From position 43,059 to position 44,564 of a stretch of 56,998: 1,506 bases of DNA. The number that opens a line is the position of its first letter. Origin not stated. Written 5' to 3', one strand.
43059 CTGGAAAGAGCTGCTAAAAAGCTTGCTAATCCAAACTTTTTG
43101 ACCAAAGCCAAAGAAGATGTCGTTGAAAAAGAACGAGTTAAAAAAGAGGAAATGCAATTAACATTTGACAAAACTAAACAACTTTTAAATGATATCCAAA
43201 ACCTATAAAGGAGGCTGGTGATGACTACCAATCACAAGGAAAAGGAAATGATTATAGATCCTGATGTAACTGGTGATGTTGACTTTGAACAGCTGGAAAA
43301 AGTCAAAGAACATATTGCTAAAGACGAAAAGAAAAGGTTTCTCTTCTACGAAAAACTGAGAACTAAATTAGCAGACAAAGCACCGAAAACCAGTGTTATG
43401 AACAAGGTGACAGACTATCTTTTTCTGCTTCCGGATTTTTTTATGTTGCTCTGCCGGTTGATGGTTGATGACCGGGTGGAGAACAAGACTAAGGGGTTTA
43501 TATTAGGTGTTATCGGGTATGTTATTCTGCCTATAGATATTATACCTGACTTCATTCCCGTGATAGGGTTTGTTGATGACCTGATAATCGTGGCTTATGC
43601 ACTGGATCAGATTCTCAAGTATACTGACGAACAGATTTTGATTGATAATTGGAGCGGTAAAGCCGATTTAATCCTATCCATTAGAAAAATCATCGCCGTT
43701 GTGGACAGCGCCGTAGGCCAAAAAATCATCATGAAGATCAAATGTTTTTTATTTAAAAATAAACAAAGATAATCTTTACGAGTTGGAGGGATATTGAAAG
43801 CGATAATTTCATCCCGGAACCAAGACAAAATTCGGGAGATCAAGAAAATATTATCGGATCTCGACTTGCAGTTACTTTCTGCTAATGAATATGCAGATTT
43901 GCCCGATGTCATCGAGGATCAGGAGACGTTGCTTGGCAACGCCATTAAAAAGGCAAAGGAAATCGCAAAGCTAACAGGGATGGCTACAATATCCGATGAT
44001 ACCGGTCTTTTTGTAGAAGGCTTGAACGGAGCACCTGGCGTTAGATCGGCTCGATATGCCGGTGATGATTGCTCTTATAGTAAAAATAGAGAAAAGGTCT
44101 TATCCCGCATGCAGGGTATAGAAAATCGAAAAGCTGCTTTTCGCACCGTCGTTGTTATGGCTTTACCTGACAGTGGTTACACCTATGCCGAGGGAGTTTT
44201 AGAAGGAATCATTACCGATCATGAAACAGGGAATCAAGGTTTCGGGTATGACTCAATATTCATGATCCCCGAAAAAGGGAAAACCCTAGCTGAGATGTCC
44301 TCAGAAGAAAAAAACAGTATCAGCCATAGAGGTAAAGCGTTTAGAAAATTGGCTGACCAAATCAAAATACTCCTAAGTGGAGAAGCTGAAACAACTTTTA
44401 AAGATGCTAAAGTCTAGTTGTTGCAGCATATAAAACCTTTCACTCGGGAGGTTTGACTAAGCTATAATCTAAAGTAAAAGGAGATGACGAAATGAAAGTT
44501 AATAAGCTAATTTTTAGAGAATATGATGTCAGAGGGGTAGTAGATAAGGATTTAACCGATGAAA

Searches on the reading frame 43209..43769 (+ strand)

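Call 42: search_protein_families(library=pfam, proteins=[window:43209-43769:+], max_evalue=0.01)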
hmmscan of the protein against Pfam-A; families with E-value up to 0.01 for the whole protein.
window:43209-43769:+ (187 aa): 1 family
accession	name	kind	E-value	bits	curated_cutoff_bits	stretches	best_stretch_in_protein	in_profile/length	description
PF06803.17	DUF1232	-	3.8e-13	49.4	23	1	94-130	1-37/37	Protein of unknown function (DUF1232)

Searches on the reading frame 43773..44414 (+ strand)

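Call 42: search_protein_families(library=pfam, proteins=[window:43773-44414:+], max_evalue=0.01)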
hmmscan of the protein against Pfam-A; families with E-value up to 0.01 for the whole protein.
window:43773-44414:+ (214 aa): 1 family
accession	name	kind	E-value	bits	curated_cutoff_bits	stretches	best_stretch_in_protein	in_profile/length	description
PF01725.21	Ham1p_like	-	1.1e-61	208.5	22.5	1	11-195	2-185/186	Ham1 family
